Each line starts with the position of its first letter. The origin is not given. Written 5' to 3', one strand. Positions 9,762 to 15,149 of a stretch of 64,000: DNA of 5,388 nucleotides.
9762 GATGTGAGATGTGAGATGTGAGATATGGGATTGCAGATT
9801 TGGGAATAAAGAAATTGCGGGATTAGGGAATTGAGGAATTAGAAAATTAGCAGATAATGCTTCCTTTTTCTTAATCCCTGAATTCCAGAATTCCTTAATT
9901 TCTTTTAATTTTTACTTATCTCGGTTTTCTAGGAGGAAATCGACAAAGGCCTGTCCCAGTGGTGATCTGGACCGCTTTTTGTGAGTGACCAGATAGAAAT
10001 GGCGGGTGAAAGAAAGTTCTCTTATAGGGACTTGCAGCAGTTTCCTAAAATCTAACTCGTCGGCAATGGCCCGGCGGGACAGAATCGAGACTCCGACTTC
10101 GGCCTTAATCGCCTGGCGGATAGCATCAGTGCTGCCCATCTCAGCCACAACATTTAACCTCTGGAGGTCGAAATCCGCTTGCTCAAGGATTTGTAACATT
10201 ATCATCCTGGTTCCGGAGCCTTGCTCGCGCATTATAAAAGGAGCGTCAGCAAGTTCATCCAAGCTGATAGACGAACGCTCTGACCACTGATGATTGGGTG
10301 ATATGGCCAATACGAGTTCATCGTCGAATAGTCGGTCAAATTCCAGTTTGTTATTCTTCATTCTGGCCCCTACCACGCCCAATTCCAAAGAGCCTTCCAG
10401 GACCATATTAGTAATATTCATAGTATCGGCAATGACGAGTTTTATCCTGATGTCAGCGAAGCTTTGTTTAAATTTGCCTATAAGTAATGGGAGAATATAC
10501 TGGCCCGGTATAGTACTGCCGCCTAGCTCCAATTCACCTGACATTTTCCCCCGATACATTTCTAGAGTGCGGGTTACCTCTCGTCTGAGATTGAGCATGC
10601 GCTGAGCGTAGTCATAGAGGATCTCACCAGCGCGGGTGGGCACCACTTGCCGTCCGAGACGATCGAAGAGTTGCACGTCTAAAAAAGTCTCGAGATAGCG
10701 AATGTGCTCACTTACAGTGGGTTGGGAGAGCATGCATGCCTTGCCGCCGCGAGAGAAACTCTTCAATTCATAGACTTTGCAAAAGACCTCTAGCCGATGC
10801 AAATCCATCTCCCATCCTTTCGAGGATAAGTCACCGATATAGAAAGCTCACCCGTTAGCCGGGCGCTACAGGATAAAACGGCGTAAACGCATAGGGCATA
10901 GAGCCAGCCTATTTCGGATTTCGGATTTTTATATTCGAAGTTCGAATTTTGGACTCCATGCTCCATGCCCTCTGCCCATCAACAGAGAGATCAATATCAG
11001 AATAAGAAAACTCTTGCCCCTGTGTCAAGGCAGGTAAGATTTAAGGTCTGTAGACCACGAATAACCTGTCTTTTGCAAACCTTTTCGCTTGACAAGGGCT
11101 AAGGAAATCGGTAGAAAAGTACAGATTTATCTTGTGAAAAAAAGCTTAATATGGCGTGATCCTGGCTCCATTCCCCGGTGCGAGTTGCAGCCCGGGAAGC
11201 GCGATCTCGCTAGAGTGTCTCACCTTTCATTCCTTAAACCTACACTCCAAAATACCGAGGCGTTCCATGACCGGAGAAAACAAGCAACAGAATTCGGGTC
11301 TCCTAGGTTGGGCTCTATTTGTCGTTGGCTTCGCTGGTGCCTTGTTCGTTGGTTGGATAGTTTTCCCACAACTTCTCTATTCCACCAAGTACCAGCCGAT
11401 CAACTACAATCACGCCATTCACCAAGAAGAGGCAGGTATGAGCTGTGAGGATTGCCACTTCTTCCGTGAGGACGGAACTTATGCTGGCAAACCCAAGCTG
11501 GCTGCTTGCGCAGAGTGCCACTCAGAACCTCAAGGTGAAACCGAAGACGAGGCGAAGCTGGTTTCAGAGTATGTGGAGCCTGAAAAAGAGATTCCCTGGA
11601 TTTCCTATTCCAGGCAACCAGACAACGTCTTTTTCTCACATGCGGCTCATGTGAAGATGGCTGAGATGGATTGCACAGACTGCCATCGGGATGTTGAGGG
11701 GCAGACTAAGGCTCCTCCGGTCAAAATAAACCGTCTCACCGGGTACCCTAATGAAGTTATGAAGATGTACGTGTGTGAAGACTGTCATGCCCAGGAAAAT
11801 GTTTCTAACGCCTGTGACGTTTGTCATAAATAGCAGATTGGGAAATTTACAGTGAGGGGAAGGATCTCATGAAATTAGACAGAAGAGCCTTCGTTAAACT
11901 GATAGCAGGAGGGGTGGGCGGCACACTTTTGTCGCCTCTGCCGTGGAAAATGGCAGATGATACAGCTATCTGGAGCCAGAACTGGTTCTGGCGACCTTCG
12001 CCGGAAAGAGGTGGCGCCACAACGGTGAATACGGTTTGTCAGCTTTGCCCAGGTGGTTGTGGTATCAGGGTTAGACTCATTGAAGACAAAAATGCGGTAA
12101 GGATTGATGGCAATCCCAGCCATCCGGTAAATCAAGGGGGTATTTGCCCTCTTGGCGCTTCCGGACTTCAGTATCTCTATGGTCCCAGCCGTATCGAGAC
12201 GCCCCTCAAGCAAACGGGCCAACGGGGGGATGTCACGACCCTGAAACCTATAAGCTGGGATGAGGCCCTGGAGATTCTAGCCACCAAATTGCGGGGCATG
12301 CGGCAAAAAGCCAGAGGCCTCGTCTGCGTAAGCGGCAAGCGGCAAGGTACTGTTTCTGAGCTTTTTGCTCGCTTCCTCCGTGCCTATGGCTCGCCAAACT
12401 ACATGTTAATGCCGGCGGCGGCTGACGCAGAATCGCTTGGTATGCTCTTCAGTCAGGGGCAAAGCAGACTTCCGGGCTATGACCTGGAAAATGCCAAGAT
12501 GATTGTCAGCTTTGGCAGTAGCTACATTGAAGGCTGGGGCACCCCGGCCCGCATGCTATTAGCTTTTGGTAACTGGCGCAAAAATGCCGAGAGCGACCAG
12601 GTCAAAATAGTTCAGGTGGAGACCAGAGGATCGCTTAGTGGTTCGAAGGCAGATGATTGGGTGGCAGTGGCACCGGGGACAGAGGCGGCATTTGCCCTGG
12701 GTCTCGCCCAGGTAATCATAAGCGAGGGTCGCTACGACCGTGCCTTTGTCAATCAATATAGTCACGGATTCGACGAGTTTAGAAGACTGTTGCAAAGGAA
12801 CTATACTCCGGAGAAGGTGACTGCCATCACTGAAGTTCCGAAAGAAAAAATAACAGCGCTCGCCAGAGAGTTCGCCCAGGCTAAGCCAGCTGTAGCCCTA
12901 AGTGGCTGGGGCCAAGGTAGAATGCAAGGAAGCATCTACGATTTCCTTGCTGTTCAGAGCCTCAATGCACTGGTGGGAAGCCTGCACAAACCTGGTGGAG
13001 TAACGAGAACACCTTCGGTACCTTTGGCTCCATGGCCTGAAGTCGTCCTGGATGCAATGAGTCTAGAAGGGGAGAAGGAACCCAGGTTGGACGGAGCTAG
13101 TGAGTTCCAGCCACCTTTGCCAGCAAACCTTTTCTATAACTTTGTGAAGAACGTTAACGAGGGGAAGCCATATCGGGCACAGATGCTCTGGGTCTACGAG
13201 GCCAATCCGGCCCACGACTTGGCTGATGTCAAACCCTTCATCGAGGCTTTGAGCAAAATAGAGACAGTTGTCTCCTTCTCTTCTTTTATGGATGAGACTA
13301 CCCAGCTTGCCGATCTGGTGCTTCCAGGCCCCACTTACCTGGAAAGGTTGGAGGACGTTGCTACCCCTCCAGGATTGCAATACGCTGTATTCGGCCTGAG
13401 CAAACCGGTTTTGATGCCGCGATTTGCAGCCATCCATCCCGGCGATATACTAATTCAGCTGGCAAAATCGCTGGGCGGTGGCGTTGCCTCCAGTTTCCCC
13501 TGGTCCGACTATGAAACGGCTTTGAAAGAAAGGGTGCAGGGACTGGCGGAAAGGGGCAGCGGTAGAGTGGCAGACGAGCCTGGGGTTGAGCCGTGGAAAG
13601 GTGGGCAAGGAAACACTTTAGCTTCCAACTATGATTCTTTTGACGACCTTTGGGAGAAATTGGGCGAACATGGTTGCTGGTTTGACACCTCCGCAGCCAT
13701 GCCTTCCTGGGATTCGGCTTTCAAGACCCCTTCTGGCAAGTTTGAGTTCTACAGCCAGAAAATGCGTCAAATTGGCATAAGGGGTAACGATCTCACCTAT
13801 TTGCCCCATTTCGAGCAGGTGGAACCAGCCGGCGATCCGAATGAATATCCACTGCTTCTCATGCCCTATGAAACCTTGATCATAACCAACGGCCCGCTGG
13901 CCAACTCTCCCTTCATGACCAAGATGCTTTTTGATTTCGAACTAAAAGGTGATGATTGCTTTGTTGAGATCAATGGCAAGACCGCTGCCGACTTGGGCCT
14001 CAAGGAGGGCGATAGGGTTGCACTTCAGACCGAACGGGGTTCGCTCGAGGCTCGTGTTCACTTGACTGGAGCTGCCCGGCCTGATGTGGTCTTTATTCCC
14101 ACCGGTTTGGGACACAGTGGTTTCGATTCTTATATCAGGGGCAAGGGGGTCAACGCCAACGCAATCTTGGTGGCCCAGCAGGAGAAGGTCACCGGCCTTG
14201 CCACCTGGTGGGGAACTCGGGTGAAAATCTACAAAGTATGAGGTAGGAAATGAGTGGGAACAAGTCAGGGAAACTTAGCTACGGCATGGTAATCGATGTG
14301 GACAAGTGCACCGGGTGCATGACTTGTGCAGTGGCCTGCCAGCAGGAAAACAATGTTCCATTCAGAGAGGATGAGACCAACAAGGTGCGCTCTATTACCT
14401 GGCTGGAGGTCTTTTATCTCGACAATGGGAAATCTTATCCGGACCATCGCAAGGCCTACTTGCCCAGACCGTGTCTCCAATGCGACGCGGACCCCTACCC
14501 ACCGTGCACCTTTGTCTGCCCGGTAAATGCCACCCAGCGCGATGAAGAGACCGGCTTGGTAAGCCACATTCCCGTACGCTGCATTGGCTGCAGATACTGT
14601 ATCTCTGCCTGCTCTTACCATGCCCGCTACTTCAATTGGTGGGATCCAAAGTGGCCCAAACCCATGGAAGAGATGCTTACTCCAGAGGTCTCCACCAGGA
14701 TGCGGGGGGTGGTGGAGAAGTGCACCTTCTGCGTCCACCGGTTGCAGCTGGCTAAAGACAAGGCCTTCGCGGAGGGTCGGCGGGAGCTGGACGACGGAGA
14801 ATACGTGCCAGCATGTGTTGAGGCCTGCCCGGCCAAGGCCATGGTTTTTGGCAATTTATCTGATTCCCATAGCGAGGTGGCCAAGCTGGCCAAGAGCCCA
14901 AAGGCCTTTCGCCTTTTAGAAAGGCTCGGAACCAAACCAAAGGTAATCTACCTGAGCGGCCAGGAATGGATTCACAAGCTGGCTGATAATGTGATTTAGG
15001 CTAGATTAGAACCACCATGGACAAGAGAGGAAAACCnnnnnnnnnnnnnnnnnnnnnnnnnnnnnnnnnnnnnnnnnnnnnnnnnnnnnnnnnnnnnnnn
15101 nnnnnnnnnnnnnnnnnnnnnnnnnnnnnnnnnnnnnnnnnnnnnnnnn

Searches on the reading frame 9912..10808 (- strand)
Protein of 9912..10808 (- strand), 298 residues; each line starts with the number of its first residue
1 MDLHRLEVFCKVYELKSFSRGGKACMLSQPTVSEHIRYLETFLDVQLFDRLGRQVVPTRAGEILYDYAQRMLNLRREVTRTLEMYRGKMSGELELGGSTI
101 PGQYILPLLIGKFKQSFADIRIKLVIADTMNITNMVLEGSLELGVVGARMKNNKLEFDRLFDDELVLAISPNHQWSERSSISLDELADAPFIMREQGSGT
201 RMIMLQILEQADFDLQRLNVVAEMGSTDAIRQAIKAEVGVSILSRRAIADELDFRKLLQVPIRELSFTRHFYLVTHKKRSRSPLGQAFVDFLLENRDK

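Call 56: search_protein_families(library=pfam, proteins=[window:9912-10808:-], max_evalue=1)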
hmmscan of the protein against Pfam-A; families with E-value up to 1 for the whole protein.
window:9912-10808:- (298 aa): 6 families
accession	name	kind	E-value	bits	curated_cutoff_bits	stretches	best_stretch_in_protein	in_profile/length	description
PF03466.25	LysR_substrate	-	7.7e-49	166.3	28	1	88-295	3-207/209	LysR substrate binding domain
PF00126.33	HTH_1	-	8.7e-18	64.5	26.6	1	3-62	1-60/60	Bacterial regulatory helix-turn-helix protein, lysR family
PF12727.12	PBP_like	-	5.2e-09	36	27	1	182-292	85-192/193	PBP superfamily domain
PF12849.12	PBP_like_2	-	0.054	13.7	27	0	174-294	122-265/267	PBP superfamily domain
PF03832.18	WSK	-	0.094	12.9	25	1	273-283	12-22/29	WSK motif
PF16868.10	NMT1_3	-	0.28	11.2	27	1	182-234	105-157/289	NMT1-like family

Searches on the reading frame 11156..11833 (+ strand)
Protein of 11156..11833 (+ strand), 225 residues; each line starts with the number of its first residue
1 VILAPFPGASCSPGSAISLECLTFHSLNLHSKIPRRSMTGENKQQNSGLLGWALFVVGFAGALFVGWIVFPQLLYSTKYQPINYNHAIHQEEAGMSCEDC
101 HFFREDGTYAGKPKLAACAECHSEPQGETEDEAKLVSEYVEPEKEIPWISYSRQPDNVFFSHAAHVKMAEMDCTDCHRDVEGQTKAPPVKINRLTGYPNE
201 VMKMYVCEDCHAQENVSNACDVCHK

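Call 104: search_protein_families(library=pfam, proteins=[window:11156-11833:+], max_evalue=0.001)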
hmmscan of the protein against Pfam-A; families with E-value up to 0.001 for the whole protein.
window:11156-11833:+ (225 aa): 3 families
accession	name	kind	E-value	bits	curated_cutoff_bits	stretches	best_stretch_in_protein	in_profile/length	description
PF14522.11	Cytochrome_C7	-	1.1e-11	44.8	24.8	1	158-225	1-67/67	Cytochrome c7 and related cytochrome c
PF02085.21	Cytochrom_CIII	-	1.9e-08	35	22.9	1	77-133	16-63/101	Class III cytochrome C family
PF14537.11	Cytochrom_c3_2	-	4.6e-07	30.7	25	1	91-178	3-65/79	Cytochrome c3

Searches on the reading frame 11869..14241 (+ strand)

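Call 28: search_protein_families(library=pfam, proteins=[window:11869-14241:+])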
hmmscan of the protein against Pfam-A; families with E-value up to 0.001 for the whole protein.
window:11869-14241:+ (790 aa): 3 families
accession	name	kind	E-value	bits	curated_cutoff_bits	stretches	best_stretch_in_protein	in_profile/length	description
PF00384.28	Molybdopterin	-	8.4e-27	94.5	24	1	108-495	1-318/353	Molybdopterin oxidoreductase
PF01568.27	Molydop_binding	-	1.4e-15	57.7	26.8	1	691-770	23-96/110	Molydopterin dinucleotide binding domain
PF04879.21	Molybdop_Fe4S4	-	3.7e-14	52.9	22.7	1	51-104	2-54/55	Molybdopterin oxidoreductase Fe4S4 domain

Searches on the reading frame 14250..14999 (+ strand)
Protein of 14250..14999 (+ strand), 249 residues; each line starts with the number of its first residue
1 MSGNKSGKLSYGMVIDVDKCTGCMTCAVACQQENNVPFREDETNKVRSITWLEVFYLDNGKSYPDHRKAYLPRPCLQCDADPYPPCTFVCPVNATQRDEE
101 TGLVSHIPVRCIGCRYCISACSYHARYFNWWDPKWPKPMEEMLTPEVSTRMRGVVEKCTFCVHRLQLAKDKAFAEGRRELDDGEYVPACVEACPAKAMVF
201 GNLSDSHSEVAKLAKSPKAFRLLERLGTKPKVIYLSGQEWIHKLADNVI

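Call 104: search_protein_families(library=pfam, proteins=[window:14250-14999:+], max_evalue=0.001)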
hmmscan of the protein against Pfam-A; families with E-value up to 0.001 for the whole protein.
window:14250-14999:+ (249 aa): 9 families
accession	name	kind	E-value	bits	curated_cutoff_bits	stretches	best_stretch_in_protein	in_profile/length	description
PF12838.12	Fer4_7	-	7.1e-14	52.5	27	2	110-197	1-52/52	4Fe-4S dicluster domain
PF13187.11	Fer4_9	-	7.4e-12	45.6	27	2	19-94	1-51/52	4Fe-4S dicluster domain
PF13247.11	Fer4_11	-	3.5e-11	43.6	26.2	1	69-135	4-68/100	4Fe-4S dicluster domain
PF13237.11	Fer4_10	-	1.9e-09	37.7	25.5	1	72-121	6-52/53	4Fe-4S dicluster domain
PF00037.32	Fer4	-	8.8e-09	35.3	21.1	1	14-31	2-19/24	4Fe-4S binding domain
PF13534.11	Fer4_17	-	5.3e-07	30.5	22.2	0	110-161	1-49/61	4Fe-4S dicluster domain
PF13183.11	Fer4_8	-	5.4e-07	30.5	27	0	17-93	2-67/68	4Fe-4S dicluster domain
PF12837.12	Fer4_6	-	2.6e-06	27.5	25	1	106-125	4-23/24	4Fe-4S binding domain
PF12797.12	Fer4_2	-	4.6e-06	26.7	24.5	1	12-30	2-20/22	4Fe-4S binding domain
